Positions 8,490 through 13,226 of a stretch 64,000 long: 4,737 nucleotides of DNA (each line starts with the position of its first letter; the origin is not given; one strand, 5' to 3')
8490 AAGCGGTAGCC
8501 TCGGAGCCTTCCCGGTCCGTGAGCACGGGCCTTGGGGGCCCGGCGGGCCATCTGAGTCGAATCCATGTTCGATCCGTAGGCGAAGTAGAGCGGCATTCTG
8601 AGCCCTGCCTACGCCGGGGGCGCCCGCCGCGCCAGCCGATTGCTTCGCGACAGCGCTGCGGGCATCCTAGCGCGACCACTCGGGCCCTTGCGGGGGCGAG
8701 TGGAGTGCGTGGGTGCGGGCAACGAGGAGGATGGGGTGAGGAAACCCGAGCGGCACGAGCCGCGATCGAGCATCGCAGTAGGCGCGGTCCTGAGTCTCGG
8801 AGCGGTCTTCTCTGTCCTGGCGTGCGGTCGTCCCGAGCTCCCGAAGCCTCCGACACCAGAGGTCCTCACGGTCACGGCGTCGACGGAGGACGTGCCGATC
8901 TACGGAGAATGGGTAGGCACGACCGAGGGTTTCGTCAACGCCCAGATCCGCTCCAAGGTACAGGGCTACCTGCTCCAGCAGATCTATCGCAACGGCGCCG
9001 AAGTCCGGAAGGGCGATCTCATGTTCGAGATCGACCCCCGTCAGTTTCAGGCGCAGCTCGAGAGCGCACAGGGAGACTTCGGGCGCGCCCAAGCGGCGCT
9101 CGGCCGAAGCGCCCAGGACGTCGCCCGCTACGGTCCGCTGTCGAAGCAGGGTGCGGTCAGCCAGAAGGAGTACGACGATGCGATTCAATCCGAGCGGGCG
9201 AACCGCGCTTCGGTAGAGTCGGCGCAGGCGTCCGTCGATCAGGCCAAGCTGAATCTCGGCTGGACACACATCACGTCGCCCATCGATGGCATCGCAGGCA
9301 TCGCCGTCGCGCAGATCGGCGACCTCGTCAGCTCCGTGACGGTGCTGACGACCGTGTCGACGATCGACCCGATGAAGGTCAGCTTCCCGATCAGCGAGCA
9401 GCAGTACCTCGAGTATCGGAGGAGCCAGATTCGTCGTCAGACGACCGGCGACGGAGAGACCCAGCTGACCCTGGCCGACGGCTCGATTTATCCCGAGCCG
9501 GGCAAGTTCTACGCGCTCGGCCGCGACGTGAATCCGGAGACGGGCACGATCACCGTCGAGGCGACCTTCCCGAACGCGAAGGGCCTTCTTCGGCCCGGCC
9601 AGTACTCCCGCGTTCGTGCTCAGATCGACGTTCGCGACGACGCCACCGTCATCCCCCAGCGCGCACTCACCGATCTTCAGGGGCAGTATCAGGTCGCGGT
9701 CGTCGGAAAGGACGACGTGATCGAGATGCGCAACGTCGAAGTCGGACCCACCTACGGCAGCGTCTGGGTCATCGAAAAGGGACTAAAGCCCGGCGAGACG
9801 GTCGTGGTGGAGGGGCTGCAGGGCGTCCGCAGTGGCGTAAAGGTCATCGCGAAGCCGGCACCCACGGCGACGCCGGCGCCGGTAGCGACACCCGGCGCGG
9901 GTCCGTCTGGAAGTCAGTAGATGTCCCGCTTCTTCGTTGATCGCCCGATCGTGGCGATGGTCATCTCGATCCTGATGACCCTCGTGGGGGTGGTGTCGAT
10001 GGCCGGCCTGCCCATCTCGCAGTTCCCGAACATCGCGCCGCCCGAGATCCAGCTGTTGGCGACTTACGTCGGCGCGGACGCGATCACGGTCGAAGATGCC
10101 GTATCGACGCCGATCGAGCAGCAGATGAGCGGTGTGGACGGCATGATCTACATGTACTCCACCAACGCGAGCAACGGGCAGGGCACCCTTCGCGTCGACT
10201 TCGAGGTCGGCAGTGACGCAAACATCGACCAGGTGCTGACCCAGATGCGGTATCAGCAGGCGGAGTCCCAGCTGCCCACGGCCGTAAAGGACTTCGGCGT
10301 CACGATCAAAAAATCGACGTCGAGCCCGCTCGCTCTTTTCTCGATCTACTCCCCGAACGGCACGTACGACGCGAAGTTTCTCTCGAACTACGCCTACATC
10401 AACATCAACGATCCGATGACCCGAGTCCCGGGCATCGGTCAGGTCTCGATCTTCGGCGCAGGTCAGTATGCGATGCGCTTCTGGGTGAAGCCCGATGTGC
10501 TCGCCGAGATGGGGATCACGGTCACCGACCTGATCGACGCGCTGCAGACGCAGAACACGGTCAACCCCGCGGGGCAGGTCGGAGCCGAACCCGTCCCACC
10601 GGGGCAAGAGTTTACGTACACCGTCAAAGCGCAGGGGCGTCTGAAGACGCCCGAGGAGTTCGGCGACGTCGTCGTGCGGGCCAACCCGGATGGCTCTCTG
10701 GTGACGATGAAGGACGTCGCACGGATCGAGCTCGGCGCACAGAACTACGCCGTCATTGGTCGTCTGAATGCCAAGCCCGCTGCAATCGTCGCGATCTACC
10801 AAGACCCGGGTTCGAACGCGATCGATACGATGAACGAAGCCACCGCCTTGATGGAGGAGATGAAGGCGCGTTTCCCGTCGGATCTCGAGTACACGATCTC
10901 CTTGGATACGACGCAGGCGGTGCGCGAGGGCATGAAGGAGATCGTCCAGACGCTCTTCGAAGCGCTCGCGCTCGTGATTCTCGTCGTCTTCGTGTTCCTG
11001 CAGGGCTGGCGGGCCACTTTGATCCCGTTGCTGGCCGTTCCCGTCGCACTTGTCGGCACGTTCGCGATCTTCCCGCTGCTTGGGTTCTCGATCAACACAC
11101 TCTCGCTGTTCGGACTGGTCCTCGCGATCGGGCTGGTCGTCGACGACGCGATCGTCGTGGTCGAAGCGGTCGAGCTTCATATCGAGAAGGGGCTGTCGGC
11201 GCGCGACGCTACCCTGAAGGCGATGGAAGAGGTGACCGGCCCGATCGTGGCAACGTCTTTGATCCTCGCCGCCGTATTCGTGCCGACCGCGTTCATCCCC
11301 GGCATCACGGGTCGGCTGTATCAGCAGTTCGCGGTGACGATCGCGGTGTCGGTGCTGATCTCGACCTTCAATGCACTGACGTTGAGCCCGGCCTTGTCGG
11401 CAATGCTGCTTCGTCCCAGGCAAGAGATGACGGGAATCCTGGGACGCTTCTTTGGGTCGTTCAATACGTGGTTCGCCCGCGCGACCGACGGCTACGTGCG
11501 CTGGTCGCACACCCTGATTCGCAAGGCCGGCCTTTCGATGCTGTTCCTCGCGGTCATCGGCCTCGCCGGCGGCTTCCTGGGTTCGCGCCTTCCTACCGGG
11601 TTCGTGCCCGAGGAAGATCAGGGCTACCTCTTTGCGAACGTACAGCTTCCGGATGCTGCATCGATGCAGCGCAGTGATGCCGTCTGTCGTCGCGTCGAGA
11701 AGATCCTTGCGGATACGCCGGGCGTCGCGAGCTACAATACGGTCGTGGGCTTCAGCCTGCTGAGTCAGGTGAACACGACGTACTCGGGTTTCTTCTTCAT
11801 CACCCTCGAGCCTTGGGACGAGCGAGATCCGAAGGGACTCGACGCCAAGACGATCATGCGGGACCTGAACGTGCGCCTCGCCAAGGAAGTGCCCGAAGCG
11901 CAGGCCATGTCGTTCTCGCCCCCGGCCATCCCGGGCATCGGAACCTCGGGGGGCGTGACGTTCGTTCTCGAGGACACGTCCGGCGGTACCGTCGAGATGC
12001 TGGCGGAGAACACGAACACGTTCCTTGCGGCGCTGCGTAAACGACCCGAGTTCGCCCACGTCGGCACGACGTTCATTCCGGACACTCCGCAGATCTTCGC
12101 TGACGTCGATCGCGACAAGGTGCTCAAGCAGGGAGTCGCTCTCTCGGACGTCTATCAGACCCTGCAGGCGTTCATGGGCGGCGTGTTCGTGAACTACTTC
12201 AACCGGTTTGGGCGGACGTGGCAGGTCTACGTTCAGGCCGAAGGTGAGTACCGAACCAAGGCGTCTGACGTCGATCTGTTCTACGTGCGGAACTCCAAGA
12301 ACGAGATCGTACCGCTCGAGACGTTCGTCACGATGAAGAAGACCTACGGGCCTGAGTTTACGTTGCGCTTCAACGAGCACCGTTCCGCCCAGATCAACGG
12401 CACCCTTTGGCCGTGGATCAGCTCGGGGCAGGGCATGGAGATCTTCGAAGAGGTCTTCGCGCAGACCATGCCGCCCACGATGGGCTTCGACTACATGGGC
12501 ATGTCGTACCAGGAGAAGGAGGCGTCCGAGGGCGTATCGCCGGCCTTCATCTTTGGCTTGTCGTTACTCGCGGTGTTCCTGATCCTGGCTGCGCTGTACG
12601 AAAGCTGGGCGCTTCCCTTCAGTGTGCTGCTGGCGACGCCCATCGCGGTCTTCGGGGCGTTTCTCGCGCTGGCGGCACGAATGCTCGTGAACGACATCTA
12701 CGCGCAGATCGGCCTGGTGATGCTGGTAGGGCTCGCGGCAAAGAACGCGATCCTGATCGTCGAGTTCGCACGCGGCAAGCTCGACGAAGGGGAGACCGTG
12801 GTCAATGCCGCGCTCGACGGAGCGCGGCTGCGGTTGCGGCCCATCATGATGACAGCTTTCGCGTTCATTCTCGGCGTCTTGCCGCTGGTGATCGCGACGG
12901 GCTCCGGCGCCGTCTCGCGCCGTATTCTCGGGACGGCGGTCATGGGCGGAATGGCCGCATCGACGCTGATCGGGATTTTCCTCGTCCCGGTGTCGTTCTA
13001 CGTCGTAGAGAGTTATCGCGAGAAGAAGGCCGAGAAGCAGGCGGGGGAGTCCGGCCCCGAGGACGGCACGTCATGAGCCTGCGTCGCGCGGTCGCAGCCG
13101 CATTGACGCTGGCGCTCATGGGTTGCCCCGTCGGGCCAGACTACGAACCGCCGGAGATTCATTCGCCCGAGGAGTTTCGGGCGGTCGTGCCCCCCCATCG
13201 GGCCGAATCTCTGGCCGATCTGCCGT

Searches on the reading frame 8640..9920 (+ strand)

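Call 55: search_protein_families(library=pfam, proteins=[window:8640-9920:+], max_evalue=0.01)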
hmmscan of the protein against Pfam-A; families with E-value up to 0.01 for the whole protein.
window:8640-9920:+ (426 aa): 3 families
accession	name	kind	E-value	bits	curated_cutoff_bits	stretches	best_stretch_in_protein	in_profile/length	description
PF13437.12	HlyD_3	-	1.8e-08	35.5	22.2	1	211-320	2-106/106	HlyD family secretion protein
PF16576.10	HlyD_D23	-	2.9e-08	33.7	30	1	101-322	20-213/214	Barrel-sandwich domain of CusB or HlyD membrane-fusion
PF00529.27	CusB_dom_1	-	0.00013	22.6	26.5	1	227-390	12-89/89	Cation efflux system protein CusB domain 1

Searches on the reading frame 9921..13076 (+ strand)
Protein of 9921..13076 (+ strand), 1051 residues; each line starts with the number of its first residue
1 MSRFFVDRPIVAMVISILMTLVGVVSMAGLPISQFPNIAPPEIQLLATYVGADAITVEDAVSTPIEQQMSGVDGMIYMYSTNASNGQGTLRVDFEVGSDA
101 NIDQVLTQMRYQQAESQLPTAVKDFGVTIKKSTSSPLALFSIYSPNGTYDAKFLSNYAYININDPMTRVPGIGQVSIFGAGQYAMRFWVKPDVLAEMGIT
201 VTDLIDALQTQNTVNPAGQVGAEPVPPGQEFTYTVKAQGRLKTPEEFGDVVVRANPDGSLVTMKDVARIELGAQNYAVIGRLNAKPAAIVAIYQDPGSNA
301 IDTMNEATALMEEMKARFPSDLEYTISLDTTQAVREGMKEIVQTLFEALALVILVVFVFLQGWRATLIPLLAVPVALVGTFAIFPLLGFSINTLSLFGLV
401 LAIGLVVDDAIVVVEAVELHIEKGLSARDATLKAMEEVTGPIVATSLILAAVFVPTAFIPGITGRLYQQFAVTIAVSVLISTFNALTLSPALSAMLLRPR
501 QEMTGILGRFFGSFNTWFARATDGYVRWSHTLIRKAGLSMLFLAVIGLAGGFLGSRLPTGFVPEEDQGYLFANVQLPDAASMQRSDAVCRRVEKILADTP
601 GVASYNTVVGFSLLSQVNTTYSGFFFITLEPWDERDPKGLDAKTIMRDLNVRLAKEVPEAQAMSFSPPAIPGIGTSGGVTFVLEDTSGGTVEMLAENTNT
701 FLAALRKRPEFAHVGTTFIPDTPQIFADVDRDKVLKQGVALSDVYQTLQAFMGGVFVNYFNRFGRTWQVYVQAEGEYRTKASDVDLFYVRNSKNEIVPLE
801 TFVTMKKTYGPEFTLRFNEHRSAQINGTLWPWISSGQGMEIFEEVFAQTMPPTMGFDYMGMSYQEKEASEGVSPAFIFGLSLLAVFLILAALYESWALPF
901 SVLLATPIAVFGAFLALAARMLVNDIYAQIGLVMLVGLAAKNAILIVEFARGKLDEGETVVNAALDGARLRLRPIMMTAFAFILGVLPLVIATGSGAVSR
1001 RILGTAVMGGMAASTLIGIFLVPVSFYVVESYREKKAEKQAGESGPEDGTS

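Call 55: search_protein_families(library=pfam, proteins=[window:9921-13076:+], max_evalue=0.01)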
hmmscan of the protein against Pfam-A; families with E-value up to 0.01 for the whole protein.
window:9921-13076:+ (1051 aa): 3 families
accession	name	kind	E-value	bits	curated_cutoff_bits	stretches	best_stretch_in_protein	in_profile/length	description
PF00873.25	ACR_tran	-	0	1027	28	1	1-1029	1-1020/1021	AcrB/AcrD/AcrF family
PF03176.21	MMPL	-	2.6e-12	46.8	20.5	1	290-529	90-330/333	MMPL family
PF02355.23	SecD_SecF_C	-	1.9e-05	24.6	20.5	1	338-495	30-185/189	Protein export membrane protein SecD/SecF, C-terminal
